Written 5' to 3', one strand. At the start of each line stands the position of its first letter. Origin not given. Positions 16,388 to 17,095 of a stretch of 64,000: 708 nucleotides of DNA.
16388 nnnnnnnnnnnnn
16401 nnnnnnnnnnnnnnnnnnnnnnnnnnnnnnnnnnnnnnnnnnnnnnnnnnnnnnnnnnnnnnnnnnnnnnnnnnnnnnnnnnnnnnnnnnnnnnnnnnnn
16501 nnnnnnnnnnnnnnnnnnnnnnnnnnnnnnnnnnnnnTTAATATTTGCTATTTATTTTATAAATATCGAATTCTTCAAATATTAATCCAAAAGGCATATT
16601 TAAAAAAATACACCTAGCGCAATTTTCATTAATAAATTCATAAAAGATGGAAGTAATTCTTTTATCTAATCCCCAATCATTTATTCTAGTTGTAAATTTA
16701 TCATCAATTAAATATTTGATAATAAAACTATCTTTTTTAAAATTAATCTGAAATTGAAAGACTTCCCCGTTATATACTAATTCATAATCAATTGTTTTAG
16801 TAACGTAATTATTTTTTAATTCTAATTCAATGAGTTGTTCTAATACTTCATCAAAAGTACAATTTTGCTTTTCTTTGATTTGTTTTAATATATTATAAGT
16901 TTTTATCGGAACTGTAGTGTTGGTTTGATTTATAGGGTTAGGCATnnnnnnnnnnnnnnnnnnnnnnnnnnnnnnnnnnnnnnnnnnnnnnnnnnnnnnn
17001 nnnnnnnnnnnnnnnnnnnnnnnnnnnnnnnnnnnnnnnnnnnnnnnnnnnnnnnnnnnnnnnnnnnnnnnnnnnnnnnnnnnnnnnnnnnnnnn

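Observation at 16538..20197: Type I R-M island (hsdM plus hsdS, no hsdR) on the opposite strand inside the provirus, with an adjacent tiny RHH gene and 135-aa partner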

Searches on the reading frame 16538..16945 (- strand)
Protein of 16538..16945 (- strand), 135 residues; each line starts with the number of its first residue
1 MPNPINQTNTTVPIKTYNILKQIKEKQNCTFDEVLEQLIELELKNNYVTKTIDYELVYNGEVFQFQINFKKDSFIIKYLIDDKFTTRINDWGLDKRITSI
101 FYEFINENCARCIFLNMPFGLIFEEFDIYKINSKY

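Call 3: search_protein_families(library=pfam, proteins=[window:16538-16945:-], max_evalue=0.1)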
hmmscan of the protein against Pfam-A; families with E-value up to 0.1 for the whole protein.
window:16538-16945:- (135 aa): 2 families
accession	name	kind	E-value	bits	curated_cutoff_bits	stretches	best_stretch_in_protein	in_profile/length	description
PF23618.1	T4_gp9_10_C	-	0.048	14.5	25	1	6-54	61-103/110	Bacteriophage T4 gp9/10-like protein, C-terminal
PF02697.20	VAPB_antitox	-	0.068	14.4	27.9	0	16-46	9-38/69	Putative antitoxin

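Call 4: search_protein_families(library=ncbifam, proteins=[window:16538-16945:-], max_evalue=0.1)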
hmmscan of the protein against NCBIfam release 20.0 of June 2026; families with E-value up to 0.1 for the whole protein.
window:16538-16945:- (135 aa): 0 families

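Call 5: search_protein_families(library=padloc, proteins=[window:16538-16945:-], max_evalue=0.1)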
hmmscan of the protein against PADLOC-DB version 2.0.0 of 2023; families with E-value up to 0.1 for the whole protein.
window:16538-16945:- (135 aa): 0 families

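Call 8: search_protein_families(library=phrogs, proteins=[window:16538-16945:-], max_evalue=0.1)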
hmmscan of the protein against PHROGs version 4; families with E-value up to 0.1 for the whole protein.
window:16538-16945:- (135 aa): 1 family
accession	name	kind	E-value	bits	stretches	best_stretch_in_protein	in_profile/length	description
phrog_5118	-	unknown function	0.028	15.3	1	11-49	22-60/67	-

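Call 29: find_homologous_proteins(query=window:16538-16945:-, max_evalue=0.001)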
Query window:16538-16945:- (135 aa): 13 proteins with E <= 0.001 among 18 candidates.
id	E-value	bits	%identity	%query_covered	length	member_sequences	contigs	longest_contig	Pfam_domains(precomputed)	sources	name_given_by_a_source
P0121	2.7e-83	295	100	100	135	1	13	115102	-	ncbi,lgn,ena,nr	ncbi:MAG: hypothetical protein IJH12_01965 [Clostridia bacterium]|nr:hypothetical protein [Clostridi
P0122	7.6e-55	203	69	97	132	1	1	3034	-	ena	-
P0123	8.2e-51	190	62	97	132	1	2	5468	-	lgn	-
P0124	5.0e-47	177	63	97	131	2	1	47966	-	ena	-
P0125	7.9e-43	164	62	98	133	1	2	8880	-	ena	-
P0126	9.7e-43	164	62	98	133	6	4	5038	-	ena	-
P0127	1.1e-42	163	60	97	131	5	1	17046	-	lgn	-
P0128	1.3e-40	157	58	98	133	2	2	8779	-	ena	-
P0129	5.6e-38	148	50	99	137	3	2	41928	-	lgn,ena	-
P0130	9.7e-38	147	51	98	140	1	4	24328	-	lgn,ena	-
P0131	1.1e-36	144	50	96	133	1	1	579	-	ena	-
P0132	3.7e-35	139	53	98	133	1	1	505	-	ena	-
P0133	3.8e-33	133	51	96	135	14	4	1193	-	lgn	-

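Call 30: find_encoding_contigs(protein=P0124, flank=8000, max_places=2)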
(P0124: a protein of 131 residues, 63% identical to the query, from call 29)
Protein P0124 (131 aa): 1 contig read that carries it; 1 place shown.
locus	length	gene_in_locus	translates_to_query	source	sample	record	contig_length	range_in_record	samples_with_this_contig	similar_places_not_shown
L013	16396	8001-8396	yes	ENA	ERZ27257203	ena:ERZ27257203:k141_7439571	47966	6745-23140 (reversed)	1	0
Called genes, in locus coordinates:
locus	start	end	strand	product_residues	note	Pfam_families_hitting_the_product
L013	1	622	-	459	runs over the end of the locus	PF03237:Terminase_6N (weak), PF04466:Terminase_3, PF17288:Terminase_3C (weak)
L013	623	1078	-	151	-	-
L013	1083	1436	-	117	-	-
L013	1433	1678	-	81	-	-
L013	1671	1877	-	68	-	-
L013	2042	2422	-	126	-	-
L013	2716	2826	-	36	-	-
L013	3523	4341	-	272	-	-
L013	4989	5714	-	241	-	PF10123:Mu-like_Pro_N (weak)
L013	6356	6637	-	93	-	-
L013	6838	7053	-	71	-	-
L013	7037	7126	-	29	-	-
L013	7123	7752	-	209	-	-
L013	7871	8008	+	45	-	-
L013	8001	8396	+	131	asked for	-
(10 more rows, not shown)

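Call 31: find_encoding_contigs(protein=P0129, flank=8000, max_places=2)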
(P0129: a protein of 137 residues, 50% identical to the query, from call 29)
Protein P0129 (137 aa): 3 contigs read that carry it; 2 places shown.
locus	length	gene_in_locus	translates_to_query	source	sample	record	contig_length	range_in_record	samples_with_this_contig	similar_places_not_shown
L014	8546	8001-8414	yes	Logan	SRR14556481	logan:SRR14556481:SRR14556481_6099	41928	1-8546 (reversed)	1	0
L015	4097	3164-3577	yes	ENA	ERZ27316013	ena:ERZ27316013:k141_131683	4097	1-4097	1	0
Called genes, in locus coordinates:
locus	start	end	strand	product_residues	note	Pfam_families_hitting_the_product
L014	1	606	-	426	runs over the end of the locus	-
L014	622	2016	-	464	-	PF03237:Terminase_6N, PF04466:Terminase_3, PF17288:Terminase_3C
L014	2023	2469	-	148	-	-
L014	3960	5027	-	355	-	-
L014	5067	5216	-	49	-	-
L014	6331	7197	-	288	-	PF13392:HNH_3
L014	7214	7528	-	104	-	-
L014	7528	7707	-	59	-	-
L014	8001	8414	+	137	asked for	-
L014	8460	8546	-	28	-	?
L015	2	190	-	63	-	?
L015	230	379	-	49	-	-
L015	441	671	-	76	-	-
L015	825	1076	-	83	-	-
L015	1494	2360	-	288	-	PF13392:HNH_3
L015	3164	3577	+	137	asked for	-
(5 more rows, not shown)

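Call 32: find_encoding_contigs(protein=P0130, flank=8000, max_places=2)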
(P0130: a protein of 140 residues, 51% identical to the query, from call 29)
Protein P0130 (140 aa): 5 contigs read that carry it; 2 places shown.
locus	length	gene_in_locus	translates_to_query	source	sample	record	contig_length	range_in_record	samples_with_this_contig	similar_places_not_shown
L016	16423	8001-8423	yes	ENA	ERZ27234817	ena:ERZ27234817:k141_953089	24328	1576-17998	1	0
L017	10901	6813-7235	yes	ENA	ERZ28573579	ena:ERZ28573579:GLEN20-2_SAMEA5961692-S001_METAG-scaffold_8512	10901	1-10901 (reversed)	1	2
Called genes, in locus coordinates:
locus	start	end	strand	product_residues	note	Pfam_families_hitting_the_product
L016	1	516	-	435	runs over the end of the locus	PF04466:Terminase_3, PF03237:Terminase_6N, PF17288:Terminase_3C (weak)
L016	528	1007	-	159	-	-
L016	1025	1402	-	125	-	-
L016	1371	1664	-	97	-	-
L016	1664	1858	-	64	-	-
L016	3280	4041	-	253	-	-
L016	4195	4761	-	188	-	-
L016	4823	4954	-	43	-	-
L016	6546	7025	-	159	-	-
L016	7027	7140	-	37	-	-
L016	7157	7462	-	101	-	-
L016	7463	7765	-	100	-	-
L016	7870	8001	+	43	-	PF02697:VAPB_antitox (weak)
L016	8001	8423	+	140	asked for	-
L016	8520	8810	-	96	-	-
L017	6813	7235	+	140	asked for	-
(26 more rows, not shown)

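Call 67: predict_structure(alignment_id=A5)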
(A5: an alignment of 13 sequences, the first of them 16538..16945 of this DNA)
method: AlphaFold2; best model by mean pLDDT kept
length: 135 residues; sequences in the alignment: 13
mean_pLDDT: 77.4   pTM: 0.60
mean pLDDT of the five models: 77.4, 74.6, 74.2, 73.6, 72.9
residues with pLDDT >= 90: 52; 70-90: 33; 50-70: 36; < 50: 14
segments of 3 or more residues with pLDDT < 50: 1-11
pLDDT, mean of each block of 10 residues (from residue 1): 40 61 67 61 59 93 93 89 87 91 91 89 94 62
secondary structure, 60 per line:
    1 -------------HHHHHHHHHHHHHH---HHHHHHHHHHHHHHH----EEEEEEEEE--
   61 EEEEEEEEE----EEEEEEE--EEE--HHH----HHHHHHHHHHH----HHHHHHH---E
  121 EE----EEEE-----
elements in order: H14-27 H31-45 E50-58 E61-69 E74-80 E83-85 H95-105 H110-116 E120-122 E127-130

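Call 73: fold_search(model_id=the predicted structure, library=pdb)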
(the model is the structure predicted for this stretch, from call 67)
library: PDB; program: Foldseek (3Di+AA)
matches with E <= 10: 607; with E <= 0.001: 0
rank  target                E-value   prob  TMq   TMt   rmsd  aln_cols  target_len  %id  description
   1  6ii2_B                2.8e-02  0.63  0.24  0.07  10.2        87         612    9  Crystal structure of alpha-beta hydrolase (ABH) and Makes Caterpillars Floppy (MCF)-Like effectors of Vibrio vulnificu (released 2019-08-07)
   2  6ii0_B                8.4e-02  0.57  0.27  0.13  10.1        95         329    9  Crystal structure of the Makes Caterpillars Floppy (MCF)-Like effector of Vibrio vulnificus MO6-24/O (released 2019-08-07)
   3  6ii0_A                9.5e-02  0.66  0.29  0.14  10.8        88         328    8  Crystal structure of the Makes Caterpillars Floppy (MCF)-Like effector of Vibrio vulnificus MO6-24/O (released 2019-08-07)
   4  6ii2_A                9.5e-02  0.54  0.27  0.08  10.3        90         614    8  Crystal structure of alpha-beta hydrolase (ABH) and Makes Caterpillars Floppy (MCF)-Like effectors of Vibrio vulnificu (released 2019-08-07)
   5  6ii0_C                1.1e-01  0.57  0.27  0.14  10.2        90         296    9  Crystal structure of the Makes Caterpillars Floppy (MCF)-Like effector of Vibrio vulnificus MO6-24/O (released 2019-08-07)
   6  8sfg_A                1.2e-01  0.57  0.30  0.14  10.8        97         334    9  Crystal Structure of the Open Unbound Catalytically Inactive Makes Caterpillars Floppy-like (MCF) Effector from Vibrio (released 2024-06-05)
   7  8sfg_B                1.3e-01  0.60  0.29  0.14  10.8        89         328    9  Crystal Structure of the Open Unbound Catalytically Inactive Makes Caterpillars Floppy-like (MCF) Effector from Vibrio (released 2024-06-05)
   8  8sfg_C                1.4e-01  0.57  0.30  0.14  10.8        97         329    9  Crystal Structure of the Open Unbound Catalytically Inactive Makes Caterpillars Floppy-like (MCF) Effector from Vibrio (released 2024-06-05)
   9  8sfg_D                1.8e-01  0.51  0.29  0.14  10.8        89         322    9  Crystal Structure of the Open Unbound Catalytically Inactive Makes Caterpillars Floppy-like (MCF) Effector from Vibrio (released 2024-06-05)
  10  6ii6_A                2.8e-01  0.28  0.26  0.12  10.6        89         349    8  Crystal structure of the Makes Caterpillars Floppy (MCF)-Like effector of Vibrio vulnificus MO6-24/O in complex with a (released 2019-08-07)
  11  4f8c_C                2.8e-01  0.14  0.22  0.14  20.3       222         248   11  Structure of the Cif:Nedd8 complex - Yersinia pseudotuberculosis Cycle Inhibiting Factor in complex with human Nedd8 (released 2012-06-20)
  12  6ii6_B                3.4e-01  0.23  0.25  0.12  10.6        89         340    8  Crystal structure of the Makes Caterpillars Floppy (MCF)-Like effector of Vibrio vulnificus MO6-24/O in complex with a (released 2019-08-07)
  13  6ii2_C                4.9e-01  0.23  0.27  0.09  10.6        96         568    8  Crystal structure of alpha-beta hydrolase (ABH) and Makes Caterpillars Floppy (MCF)-Like effectors of Vibrio vulnificu (released 2019-08-07)
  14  3s6h_Y                4.9e-01  0.08  0.13  0.06  12.6        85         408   10  Crystal structure of native mmNAGS/k (released 2012-04-25)
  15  9eie_A                5.2e-01  0.10  0.21  0.18  15.4       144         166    9  Trypanosomatid-specific protein of unknown function (released 2025-02-26)
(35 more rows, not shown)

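Call 79: fold_search(model_id=the predicted structure, library=viral)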
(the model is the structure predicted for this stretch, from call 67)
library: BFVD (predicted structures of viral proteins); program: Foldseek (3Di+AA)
matches with E <= 10: 1041; with E <= 0.001: 0
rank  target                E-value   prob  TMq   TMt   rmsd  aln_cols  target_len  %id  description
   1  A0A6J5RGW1            1.1e-02  0.94  0.33  0.22   6.2       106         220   12  Uncharacterized protein [uncultured Caudovirales phage]
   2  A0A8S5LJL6            2.8e-02  0.90  0.24  0.26  11.0        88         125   19  Uncharacterized protein [Siphoviridae sp. ctXPh6]
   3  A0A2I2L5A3            2.8e-02  0.60  0.28  0.17  16.5       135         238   14  Uncharacterized protein [Orpheovirus IHUMI-LCC2]
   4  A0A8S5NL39            3.4e-02  0.93  0.28  0.30   8.0        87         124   11  Uncharacterized protein [Siphoviridae sp. ctGfF74]
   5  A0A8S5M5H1            4.8e-02  0.93  0.36  0.43   5.4       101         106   11  Uncharacterized protein [Podoviridae sp. ctaNW81]
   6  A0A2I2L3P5            4.8e-02  0.35  0.22  0.16  19.0       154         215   10  Uncharacterized protein [Orpheovirus IHUMI-LCC2]
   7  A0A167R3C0            5.1e-02  0.51  0.30  0.28  17.5       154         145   16  Uncharacterized protein [Powai lake megavirus]
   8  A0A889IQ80            7.4e-02  0.54  0.24  0.34   8.3        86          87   14  (no name in the UniProt tables at hand)
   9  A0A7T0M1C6            7.4e-02  0.38  0.24  0.29   8.8       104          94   12  (no name in the UniProt tables at hand)
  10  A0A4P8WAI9            7.4e-02  0.20  0.19  0.23  14.3       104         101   10  (no name in the UniProt tables at hand)
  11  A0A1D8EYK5            7.8e-02  0.25  0.15  0.09  18.4       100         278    8  Uncharacterized protein [Mycobacterium phage Fortunato]
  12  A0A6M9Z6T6            8.3e-02  0.20  0.15  0.06  16.4       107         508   14  (no name in the UniProt tables at hand)
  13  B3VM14                9.4e-02  0.21  0.15  0.12  20.5        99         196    7  Uncharacterized protein [Mycobacterium phage Nigel]
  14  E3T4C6                9.4e-02  0.12  0.15  0.15  13.9       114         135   10  Uncharacterized protein [Cafeteria roenbergensis virus (strain BV-PW1)]
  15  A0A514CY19            1.2e-01  0.30  0.23  0.33   9.4        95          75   14  Uncharacterized protein [Proteus phage vB_PmiP_RS1pmA]
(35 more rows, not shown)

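Call 97: search_protein_representatives(alignment_id=A5)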
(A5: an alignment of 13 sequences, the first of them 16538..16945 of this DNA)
Query: 13 sequences, 132 profile positions. Proteins with E-value up to 0.001 (for the whole library): 21; up to 1e-10: 8; up to 1e-30: 1. The best 21 are listed.
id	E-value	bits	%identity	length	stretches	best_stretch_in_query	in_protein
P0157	9.4e-47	174.6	-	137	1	1-131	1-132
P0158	1.1e-29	119.4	-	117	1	1-114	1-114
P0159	5.8e-26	107.4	-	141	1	1-131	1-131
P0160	1.3e-22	96.5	-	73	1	62-131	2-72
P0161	1.6e-15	73.6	-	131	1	1-129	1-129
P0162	4.8e-15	72.0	-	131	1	1-130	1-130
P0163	2.4e-14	69.8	-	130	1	1-127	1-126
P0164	1.5e-11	60.7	-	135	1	1-130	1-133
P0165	2.0e-10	57.1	-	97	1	46-130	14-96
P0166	3.0e-10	56.5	-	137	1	2-130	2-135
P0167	1.2e-08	51.3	-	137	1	1-131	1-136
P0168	1.6e-07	47.7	-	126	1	12-130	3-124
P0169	1.9e-07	47.4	-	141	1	1-129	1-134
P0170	3.1e-07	46.7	-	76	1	1-72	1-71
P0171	5.5e-07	46.0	-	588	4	69-118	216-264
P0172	1.9e-06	44.2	-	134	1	11-128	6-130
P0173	5.9e-06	42.6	-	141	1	8-121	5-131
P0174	2.6e-05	40.6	-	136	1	13-128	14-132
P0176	8.3e-05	38.9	-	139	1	1-131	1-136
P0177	1.2e-04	38.4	-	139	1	10-130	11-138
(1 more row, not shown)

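Call 99: search_protein_families(library=pfam, proteins=[P0171, P0161, P0164, P0167, P0169, P0172, P0173, P0174, P0176, P0177], max_evalue=0.05)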
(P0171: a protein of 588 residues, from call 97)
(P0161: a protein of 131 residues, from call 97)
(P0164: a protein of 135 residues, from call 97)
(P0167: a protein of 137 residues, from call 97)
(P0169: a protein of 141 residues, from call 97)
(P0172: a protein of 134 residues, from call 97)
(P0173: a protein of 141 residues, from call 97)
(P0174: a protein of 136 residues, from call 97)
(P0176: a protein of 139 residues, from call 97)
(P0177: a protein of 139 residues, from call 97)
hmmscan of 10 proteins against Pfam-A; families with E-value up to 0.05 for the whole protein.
P0171 (588 aa): 13 families
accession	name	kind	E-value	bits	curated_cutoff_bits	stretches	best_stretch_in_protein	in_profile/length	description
PF12796.13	Ank_2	-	3.2e-51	172.3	27.3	5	46-131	1-83/90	Ankyrin repeats (3 copies)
PF13606.12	Ank_3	-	6.1e-28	93.8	22.3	1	76-99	2-25/30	Ankyrin repeat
PF00023.36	Ank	-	3e-26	90.5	21.1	1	75-103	1-31/33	Ankyrin repeat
PF13637.12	Ank_4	-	7.8e-24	83.7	22.7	3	80-127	1-50/50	Ankyrin repeats (many copies)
PF13857.12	Ank_5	-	2.3e-12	47.4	27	1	66-114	6-56/56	Ankyrin repeats (many copies)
PF11929.14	DUF3447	-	1.8e-06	28.3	26.9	0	78-132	8-57/76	Domain of unknown function (DUF3447)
PF20029.6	DUF6436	-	9.1e-05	22.6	27.3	0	217-245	19-47/133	Domain of unknown function (DUF6436)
PF06128.16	Shigella_OspC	-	9.5e-05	22.7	25.6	0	100-130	255-285/292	Shigella flexneri OspC protein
PF02892.21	zf-BED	-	0.00055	20.3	20.6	0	148-174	7-33/44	BED zinc finger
PF03883.20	H2O2_YaaD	-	0.00098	19.1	29.6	0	344-369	137-156/236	Peroxide stress protein YaaA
PF08424.15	NRDE-2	-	0.0077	15.8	34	0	534-557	191-215/323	NRDE-2, necessary for RNA interference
PF14278.11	TetR_C_8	-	0.031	14.8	26.1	0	314-356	12-54/103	Transcriptional regulator C-terminal region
PF23450.1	KIAA2026_hel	-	0.035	14.8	27.8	0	213-257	29-73/142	KIAA2026 helical domain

P0161 (131 aa): 2 families
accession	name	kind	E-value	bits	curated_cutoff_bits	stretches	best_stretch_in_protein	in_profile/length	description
PF24434.1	DUF7557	-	0.018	14.9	25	1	7-39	1-32/45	Family of unknown function (DUF7557)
PF16067.10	DUF4809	-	0.033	14.5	27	1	28-89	41-101/130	Domain of unknown function (DUF4809)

P0164 (135 aa): 3 families
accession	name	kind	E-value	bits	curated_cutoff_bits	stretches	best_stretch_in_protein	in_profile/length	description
PF24434.1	DUF7557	-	8.5e-07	28.8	25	1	12-40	6-34/45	Family of unknown function (DUF7557)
PF02697.20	VAPB_antitox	-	1e-05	26.6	27.9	1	11-46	4-39/69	Putative antitoxin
PF22745.1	Nlig-Ia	-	0.00088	20.3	27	1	9-54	12-57/92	DNA ligase-like, N-terminal NAD+-binding domain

P0167 (137 aa): 5 families
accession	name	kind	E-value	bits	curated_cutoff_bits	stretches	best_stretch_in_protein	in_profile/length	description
PF24434.1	DUF7557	-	1.8e-06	27.7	25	1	15-38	9-32/45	Family of unknown function (DUF7557)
PF02697.20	VAPB_antitox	-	5.4e-06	27.5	27.9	1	12-49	5-42/69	Putative antitoxin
PF14703.12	PHM7_cyt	-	0.027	15.1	27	1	19-95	40-116/174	Cytosolic domain of 10TM putative phosphate transporter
PF20279.3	CTD12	-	0.031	15.2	25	0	10-43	85-118/144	C-terminal domain 12 of the ABC-three component (ABC-3C) systems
PF23581.1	DUF7135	-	0.047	13.9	27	0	21-69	5-49/166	Domain of unknown function (DUF7135)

P0169 (141 aa): 1 family
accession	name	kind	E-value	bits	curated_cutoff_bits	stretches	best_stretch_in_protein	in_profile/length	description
PF24434.1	DUF7557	-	0.0037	17.1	25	1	10-41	4-34/45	Family of unknown function (DUF7557)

P0172 (134 aa): 1 family
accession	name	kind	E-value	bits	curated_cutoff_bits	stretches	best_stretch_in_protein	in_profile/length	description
PF02697.20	VAPB_antitox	-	0.012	16.8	27.9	1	3-40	1-37/69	Putative antitoxin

P0173 (141 aa): 1 family
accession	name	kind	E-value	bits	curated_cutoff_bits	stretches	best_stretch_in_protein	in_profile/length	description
PF24434.1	DUF7557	-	0.001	18.9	25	1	11-44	4-36/45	Family of unknown function (DUF7557)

P0174 (136 aa): 4 families
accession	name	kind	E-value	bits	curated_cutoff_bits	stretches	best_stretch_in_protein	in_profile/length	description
PF24434.1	DUF7557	-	3.6e-07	29.9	25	1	15-41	8-34/45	Family of unknown function (DUF7557)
PF02697.20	VAPB_antitox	-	0.0026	19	27.9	1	15-53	7-45/69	Putative antitoxin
PF19225.6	Spo16_N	-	0.03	14.8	27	0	58-113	43-92/118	Spo16 protein, N-terminal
PF22819.2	TcaA_5th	-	0.049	14.4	23.6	0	16-82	41-105/115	TcaA protein NTF2-like domain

P0176 (139 aa): 2 families
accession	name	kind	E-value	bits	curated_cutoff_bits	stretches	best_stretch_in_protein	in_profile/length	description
PF02697.20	VAPB_antitox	-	7.5e-05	23.9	27.9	1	9-65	2-58/69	Putative antitoxin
PF16595.10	Cas9_PI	-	0.0048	17.1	25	1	31-112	137-217/265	PAM-interacting domain of CRISPR-associated endonuclease Cas9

P0177 (139 aa): 1 family
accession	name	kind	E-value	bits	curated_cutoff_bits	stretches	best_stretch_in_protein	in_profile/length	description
PF24434.1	DUF7557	-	6.9e-05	22.6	25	1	11-44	4-36/45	Family of unknown function (DUF7557)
